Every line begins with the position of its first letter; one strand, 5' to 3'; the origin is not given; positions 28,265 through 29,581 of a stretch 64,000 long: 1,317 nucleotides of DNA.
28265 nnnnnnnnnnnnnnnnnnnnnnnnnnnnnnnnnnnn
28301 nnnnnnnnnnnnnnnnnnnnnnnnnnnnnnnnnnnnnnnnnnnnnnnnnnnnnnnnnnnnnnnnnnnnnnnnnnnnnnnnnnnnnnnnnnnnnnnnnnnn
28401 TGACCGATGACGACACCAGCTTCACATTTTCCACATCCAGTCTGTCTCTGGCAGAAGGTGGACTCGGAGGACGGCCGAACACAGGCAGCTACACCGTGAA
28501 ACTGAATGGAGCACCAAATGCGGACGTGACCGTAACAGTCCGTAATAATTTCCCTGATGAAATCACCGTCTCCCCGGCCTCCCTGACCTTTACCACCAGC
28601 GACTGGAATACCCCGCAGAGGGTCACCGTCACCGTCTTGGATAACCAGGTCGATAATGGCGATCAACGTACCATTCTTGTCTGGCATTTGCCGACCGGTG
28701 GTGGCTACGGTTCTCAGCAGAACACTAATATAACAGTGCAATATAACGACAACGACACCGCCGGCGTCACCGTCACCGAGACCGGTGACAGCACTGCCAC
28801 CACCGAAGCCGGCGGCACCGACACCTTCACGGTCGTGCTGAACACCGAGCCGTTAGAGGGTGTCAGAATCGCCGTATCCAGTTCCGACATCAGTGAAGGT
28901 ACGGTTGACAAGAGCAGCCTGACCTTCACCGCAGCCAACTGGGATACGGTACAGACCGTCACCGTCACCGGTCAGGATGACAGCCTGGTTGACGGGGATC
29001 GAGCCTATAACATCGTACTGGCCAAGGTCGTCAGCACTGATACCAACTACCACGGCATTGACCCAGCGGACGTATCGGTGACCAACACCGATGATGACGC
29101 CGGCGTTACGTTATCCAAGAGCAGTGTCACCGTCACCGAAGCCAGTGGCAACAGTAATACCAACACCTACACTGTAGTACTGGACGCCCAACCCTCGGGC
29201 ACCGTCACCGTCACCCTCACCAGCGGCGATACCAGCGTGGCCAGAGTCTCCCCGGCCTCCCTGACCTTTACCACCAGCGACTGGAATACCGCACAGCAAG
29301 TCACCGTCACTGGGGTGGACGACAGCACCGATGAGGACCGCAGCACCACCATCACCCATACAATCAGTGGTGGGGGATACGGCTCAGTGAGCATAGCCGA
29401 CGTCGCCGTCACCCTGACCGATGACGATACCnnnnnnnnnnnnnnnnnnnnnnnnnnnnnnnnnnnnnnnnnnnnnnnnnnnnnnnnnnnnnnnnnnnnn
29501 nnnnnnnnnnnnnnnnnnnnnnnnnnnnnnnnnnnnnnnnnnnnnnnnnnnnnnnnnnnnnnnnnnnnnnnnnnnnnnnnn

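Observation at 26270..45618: Giant (~19.3 kb, ~6,400 aa if contiguous) multi-module surface adhesin locus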

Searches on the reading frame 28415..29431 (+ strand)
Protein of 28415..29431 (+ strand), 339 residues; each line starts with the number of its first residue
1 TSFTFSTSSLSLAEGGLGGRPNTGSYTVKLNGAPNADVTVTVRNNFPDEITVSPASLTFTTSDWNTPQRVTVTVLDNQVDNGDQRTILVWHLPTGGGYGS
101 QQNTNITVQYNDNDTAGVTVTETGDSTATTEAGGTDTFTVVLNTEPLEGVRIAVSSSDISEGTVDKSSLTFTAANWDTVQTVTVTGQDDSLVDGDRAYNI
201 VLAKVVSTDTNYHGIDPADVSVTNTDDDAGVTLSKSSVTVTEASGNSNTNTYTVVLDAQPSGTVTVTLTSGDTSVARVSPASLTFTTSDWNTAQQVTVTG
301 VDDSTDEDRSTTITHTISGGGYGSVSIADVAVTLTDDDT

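Call 32: search_solved_structures(query=window:28415-29431:+, max_evalue=1)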
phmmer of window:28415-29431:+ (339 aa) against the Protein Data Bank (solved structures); distinct sequences matched with E-value up to 1: 1.
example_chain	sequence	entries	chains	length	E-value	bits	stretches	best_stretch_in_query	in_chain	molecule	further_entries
4l8h_A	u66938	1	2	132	0.11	15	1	211-295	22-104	Coat protein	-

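Call 70: search_protein_families(library=pfam, alignment_id=A3, max_evalue=0.01)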
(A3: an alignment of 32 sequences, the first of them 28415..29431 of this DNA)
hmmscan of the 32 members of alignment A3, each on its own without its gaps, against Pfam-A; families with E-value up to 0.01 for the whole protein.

A. member 1, window:28415-29431:+ (339 aa): 1 family
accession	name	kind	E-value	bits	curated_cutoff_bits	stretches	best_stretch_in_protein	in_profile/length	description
PF17766.7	fn3_6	-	1.5e-05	25.5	26.4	0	27-81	24-77/99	Fibronectin type-III domain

B. families by the number of members that match (of 32 scanned): 34 families (the first 25 are shown)
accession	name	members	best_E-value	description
PF17766.7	fn3_6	8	1.6e-07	Fibronectin type-III domain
PF21880.1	DUF6916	4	1.3e-07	Domain of unknown function (DUF6916)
PF03160.20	Calx-beta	2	2.4e-06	Calx-beta domain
PF13155.12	Toprim_2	2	5.6e-06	Toprim-like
PF17992.7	Agarase_CBM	2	7.2e-05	Agarase CBM like domain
PF18559.7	Exop_C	2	7.3e-05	Galactose-binding domain-like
PF23394.1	DUF7102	2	0.00022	Domain of unknown function (DUF7102)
PF15780.11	ASH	2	0.00024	Abnormal spindle-like microcephaly-assoc'd, ASPM-SPD-2-Hydin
PF12256.14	TcdB_toxin_midN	2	0.00049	Insecticide toxin TcdB middle/N-terminal region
PF06975.16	DUF1299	1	7e-06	Protein of unknown function (DUF1299)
PF17687.6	DUF5535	1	3.6e-05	Family of unknown function (DUF5535)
PF04686.18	SsgA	1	9.3e-05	Streptomyces sporulation and cell division protein, SsgA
PF09695.16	YtfJ_HI0045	1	0.00026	Bacterial protein of unknown function (YtfJ_HI0045)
PF09087.17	Cyc-maltodext_N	1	0.00069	Cyclomaltodextrinase, N-terminal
PF25653.1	HMG-CoA_red_N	1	0.00071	Hydroxymethylglutaryl-CoA reductase, N-terminal domain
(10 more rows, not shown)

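Call 76: predict_structure(alignment_id=A3)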
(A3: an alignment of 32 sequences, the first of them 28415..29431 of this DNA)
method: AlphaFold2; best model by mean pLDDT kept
length: 339 residues; sequences in the alignment: 32
mean_pLDDT: 91.3   pTM: 0.72
mean pLDDT of the five models: 91.3, 90.7, 90.4, 89.5, 88.9
residues with pLDDT >= 90: 229; 70-90: 103; 50-70: 7; < 50: 0
segments of 3 or more residues with pLDDT < 50: none
pLDDT, mean of each block of 10 residues (from residue 1): 86 81 92 90 88 93 94 91 86 74 84 93 84 91 97 97 97 97 93 91 97 96 90 96 81 95 97 95 96 97 87 96 92 90
secondary structure, 60 per line:
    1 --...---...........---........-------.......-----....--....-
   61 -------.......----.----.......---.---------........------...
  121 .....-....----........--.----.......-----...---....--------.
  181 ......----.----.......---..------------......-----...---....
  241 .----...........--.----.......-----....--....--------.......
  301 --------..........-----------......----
elements in order: E3-5 E9-13 H14-19 E23-30 E38-44 E50-53 E56-59 E68-74 E84-90 E104-111 E118-122 E127-130 E135-142 E150-156 E162-164 E168-171 E180-186 E196-202 E220-225 E231-233 E237-241 E249-256 E264-270 E276-279 E282-285 E294-300 E309-318 E330-335
